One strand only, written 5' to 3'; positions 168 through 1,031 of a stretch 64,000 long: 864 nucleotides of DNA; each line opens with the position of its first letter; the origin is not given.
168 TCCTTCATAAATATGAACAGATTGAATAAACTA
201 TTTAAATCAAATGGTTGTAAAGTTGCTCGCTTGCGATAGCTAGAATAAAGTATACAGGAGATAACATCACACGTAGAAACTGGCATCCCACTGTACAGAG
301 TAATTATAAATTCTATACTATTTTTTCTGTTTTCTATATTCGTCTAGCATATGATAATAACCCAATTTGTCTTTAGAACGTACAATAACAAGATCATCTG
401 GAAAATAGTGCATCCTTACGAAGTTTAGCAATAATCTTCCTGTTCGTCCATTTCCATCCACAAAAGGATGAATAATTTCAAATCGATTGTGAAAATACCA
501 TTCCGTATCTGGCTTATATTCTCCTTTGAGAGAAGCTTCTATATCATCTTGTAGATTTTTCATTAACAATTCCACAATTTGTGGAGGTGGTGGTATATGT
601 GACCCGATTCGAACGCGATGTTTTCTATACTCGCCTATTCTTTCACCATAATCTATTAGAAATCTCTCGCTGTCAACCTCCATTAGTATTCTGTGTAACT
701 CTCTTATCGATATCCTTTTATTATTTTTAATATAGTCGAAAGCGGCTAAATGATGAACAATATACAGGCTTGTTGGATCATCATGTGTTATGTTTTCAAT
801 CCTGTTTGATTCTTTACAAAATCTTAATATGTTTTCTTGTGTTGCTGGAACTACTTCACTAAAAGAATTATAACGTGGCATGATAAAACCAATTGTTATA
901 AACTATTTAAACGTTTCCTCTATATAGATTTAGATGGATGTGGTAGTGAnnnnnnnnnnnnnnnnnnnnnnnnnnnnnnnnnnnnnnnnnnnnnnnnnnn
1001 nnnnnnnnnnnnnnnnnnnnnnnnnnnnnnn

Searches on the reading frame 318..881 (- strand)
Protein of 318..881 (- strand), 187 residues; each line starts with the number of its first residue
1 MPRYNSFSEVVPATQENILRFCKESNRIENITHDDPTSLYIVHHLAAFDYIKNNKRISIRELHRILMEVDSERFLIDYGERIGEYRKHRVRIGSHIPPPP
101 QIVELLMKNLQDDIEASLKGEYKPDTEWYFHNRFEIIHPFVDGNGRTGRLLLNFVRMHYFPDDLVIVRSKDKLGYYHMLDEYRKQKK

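Call 92: find_encoding_contigs(protein=window:318-881:-, flank=10000, max_places=1)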
Protein window:318-881:- (187 aa): 5 contigs read that carry it; 1 place shown.
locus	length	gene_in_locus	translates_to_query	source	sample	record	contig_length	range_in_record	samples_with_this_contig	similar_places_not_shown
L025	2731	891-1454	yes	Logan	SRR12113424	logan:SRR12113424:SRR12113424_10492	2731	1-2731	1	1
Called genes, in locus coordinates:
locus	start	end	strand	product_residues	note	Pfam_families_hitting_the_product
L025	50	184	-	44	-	PF01246:Ribosomal_L24e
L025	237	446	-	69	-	PF01200:Ribosomal_S28e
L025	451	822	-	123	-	PF01248:Ribosomal_L7Ae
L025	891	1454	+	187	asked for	PF02661:Fic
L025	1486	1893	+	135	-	-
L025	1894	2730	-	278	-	?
